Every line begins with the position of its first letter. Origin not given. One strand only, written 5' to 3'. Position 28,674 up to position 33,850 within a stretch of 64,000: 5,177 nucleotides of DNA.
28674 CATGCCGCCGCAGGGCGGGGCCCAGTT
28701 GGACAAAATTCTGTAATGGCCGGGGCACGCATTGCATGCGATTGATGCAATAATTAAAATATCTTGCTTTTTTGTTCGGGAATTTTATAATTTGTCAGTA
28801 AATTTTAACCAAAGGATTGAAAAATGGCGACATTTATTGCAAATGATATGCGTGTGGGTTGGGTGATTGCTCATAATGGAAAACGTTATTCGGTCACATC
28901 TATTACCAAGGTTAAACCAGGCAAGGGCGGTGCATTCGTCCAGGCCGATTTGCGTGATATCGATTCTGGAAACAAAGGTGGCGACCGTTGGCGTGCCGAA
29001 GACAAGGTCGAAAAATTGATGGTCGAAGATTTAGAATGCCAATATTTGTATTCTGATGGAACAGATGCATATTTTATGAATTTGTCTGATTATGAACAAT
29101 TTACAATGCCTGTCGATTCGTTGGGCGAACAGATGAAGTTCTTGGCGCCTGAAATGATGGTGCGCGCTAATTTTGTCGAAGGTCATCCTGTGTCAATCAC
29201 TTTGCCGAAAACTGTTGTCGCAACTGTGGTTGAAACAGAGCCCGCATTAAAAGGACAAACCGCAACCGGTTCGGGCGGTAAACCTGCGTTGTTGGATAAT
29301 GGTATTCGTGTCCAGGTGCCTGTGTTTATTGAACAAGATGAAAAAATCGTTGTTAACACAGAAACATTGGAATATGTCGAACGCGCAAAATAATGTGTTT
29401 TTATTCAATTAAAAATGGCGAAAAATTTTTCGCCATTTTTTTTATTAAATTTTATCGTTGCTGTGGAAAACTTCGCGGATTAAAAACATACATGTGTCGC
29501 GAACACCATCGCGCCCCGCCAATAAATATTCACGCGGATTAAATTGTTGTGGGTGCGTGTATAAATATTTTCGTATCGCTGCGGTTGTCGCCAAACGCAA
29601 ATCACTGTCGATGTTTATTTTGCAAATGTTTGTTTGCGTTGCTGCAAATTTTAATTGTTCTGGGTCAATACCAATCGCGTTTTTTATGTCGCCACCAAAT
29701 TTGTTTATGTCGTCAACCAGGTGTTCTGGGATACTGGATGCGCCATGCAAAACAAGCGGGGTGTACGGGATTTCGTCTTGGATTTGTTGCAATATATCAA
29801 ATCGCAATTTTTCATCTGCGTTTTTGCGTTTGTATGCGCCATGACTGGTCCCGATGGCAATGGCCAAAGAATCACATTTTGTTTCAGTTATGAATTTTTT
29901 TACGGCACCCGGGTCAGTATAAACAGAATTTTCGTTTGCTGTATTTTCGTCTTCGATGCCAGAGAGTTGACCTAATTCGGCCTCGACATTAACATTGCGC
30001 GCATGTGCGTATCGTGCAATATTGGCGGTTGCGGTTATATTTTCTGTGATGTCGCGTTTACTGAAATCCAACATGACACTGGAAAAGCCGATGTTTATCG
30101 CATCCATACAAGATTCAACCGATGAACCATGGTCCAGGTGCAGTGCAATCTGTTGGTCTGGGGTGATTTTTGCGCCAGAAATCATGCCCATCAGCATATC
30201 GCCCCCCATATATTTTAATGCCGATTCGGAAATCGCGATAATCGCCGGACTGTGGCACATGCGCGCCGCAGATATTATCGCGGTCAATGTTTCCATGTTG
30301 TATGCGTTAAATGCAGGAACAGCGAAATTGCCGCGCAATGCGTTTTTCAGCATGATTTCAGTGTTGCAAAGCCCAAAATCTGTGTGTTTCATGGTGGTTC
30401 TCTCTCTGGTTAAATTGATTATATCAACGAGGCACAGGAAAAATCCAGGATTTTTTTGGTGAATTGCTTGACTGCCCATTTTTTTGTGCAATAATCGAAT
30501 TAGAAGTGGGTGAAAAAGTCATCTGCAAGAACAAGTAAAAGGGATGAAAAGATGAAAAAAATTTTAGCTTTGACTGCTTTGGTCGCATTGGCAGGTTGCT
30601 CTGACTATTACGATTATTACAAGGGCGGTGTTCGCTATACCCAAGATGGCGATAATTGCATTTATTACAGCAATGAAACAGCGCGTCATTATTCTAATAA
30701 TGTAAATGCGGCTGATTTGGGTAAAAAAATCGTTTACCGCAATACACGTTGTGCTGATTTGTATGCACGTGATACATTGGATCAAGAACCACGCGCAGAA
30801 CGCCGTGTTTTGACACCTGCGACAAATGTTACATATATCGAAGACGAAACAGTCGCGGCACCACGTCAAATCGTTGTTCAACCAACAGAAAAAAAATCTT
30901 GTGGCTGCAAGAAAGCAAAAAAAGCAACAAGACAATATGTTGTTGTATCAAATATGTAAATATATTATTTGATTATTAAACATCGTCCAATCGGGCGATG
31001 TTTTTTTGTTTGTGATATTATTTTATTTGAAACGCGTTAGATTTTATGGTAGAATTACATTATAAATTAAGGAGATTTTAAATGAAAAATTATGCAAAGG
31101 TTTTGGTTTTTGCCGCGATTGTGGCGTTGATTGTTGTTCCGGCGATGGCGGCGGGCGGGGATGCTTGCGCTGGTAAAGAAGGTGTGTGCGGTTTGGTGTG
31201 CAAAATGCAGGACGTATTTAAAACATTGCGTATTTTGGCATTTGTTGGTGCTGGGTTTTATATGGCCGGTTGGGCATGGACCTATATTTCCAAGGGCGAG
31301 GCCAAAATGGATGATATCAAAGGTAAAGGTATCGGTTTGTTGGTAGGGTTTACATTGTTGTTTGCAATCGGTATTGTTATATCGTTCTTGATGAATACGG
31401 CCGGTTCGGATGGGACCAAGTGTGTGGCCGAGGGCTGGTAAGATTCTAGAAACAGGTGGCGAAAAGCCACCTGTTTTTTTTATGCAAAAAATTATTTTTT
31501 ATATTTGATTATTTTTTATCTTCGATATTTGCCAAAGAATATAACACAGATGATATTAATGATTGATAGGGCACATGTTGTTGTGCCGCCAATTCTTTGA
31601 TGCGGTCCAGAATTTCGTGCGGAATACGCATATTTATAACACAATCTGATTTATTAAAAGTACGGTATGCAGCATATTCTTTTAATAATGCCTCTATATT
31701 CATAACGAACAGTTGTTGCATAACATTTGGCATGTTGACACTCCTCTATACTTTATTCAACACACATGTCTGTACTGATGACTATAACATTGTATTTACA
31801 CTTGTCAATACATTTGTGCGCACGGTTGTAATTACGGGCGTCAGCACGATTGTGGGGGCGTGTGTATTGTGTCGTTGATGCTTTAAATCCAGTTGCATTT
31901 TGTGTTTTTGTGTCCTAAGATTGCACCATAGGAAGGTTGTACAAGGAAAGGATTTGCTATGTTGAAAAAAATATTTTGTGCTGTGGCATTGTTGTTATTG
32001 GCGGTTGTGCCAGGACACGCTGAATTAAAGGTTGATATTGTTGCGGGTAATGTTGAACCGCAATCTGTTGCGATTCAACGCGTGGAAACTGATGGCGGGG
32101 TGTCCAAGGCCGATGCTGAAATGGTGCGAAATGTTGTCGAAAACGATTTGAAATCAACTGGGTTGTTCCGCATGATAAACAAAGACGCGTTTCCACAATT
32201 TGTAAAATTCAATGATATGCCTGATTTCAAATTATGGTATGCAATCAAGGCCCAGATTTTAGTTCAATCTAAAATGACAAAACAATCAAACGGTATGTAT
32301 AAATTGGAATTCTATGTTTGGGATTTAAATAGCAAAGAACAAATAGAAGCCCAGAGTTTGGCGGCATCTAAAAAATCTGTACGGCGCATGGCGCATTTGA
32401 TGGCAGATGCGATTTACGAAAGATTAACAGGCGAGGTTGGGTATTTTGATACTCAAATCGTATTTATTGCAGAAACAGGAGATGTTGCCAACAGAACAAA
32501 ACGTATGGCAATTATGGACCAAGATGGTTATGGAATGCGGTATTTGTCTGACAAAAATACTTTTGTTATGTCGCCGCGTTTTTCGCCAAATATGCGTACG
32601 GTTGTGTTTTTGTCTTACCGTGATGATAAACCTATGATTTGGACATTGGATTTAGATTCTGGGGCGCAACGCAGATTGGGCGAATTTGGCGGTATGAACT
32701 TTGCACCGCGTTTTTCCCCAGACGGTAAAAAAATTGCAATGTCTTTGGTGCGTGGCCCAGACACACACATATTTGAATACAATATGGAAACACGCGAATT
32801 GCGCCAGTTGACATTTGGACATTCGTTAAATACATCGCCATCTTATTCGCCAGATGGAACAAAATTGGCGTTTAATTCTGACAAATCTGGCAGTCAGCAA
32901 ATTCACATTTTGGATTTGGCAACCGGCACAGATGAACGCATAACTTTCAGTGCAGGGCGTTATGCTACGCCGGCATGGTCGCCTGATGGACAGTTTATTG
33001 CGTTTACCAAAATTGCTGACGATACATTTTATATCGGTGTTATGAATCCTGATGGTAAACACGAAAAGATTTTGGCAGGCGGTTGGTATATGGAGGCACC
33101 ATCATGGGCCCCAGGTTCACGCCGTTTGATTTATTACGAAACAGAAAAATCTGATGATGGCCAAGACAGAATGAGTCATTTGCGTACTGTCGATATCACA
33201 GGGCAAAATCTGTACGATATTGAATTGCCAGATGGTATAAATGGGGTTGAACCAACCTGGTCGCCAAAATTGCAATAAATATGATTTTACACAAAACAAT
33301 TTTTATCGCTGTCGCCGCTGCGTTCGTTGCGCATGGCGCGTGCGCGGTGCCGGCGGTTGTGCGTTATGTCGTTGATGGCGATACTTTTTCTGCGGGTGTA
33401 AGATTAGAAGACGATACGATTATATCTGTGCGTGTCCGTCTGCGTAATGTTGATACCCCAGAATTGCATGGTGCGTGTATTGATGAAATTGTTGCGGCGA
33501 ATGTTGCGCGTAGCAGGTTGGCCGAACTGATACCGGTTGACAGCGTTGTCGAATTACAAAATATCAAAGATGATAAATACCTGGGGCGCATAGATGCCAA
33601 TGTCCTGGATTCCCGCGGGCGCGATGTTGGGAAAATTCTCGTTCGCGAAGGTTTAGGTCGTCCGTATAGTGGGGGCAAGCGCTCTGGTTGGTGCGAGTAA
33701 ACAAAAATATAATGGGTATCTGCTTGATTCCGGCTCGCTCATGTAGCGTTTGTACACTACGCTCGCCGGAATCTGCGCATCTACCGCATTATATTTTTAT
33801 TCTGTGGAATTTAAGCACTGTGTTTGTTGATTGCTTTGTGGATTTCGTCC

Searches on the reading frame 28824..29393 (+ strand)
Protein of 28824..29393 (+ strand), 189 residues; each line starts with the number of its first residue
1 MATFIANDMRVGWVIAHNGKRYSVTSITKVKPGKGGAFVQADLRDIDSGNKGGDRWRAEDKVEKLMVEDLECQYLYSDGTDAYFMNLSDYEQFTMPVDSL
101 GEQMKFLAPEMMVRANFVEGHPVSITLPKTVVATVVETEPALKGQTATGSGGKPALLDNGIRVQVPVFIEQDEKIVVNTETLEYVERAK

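Call 10: search_protein_families(library=pfam, proteins=[window:28824-29393:+], max_evalue=0.001)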
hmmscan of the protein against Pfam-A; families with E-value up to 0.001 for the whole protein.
window:28824-29393:+ (189 aa): 3 families
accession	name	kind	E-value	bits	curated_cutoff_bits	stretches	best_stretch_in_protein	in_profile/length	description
PF09285.17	Elong-fact-P_C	-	1.1e-23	83.1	25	1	131-187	1-56/56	Elongation factor P, C-terminal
PF08207.18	EFP_N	-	1.8e-17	63.5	23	1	6-62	2-58/58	Elongation factor P (EF-P) KOW-like domain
PF01132.26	EFP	-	5.9e-17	61.8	27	1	71-123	2-54/54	Elongation factor P (EF-P) OB domain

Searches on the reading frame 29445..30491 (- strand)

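Call 10: search_protein_families(library=pfam, proteins=[window:29445-30491:-], max_evalue=0.001)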
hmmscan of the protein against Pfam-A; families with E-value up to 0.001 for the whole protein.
window:29445-30491:- (348 aa): 1 family
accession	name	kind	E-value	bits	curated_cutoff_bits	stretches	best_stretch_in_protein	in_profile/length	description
PF01116.26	F_bP_aldolase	-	2.9e-85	286.6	25.5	1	43-347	2-277/277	Fructose-bisphosphate aldolase class-II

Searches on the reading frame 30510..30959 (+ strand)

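Call 13: search_protein_families(library=pfam, proteins=[window:30510-30959:+], max_evalue=0.001)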
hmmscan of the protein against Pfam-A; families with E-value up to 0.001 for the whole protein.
window:30510-30959:+ (149 aa): 0 families

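Call 21: search_protein_families(library=ncbifam, proteins=[window:30510-30959:+], max_evalue=5)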
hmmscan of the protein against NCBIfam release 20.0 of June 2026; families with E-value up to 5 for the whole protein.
window:30510-30959:+ (149 aa): 2 families
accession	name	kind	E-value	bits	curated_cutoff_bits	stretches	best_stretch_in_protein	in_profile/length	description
NF033894.1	Eex_IncN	subfamily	0.052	13.5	33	1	16-32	1-20/65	EexN family lipoprotein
NF047847.2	SS_mature_LptM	equivalog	0.14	12.2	27.7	1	15-30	1-20/31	LPS translocon maturation chaperone LptM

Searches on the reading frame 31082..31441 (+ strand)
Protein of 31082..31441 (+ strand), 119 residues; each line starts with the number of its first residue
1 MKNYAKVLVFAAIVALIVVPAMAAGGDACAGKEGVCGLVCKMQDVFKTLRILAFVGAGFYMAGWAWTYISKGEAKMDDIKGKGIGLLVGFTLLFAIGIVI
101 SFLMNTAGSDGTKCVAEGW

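Call 13: search_protein_families(library=pfam, proteins=[window:31082-31441:+], max_evalue=0.001)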
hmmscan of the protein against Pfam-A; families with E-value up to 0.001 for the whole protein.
window:31082-31441:+ (119 aa): 0 families

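Call 21: search_protein_families(library=ncbifam, proteins=[window:31082-31441:+], max_evalue=5)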
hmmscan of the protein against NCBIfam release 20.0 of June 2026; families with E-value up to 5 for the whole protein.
window:31082-31441:+ (119 aa): 1 family
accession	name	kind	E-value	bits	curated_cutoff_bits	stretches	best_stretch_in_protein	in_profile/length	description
NF052406.1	NOVBLXIJ_fam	equivalog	0.21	12.3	110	1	7-29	3-25/75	NOVBLXIJ family nitrogen cycling protein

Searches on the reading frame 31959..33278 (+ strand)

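Call 13: search_protein_families(library=pfam, proteins=[window:31959-33278:+], max_evalue=0.001)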
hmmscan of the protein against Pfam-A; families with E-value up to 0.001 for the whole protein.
window:31959-33278:+ (439 aa): 5 families
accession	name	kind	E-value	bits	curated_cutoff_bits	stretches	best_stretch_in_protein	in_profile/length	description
PF07676.18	PD40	-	9.6e-28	96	20.9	3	281-315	1-36/38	WD40-like Beta Propeller Repeat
PF04052.18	TolB_N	-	2.1e-21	76.5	22.4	1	23-128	1-105/106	TolB amino-terminal domain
PF00930.27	DPPIV_N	-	3.9e-07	29.6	22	0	281-352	35-120/354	Dipeptidyl peptidase IV (DPP IV) N-terminal region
PF25174.1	Beta-prop_THOC3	-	4e-06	26.5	305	1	252-352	54-149/272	THOC3 beta-propeller domain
PF25460.1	Beta-prop_Aladin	-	1.6e-05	24.7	171.1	0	289-359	154-221/340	Aladin seven-bladed propeller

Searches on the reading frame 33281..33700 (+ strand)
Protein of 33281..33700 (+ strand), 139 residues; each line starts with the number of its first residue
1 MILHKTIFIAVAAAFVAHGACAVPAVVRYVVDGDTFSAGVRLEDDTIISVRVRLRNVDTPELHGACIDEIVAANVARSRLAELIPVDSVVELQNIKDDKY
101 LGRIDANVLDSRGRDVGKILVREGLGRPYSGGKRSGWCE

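Call 13: search_protein_families(library=pfam, proteins=[window:33281-33700:+], max_evalue=0.001)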
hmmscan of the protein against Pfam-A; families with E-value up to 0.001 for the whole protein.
window:33281-33700:+ (139 aa): 1 family
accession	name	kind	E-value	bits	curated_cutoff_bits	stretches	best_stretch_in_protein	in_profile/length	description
PF00565.23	SNase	-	0.00016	22.5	21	1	51-129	1-77/107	Staphylococcal nuclease homologue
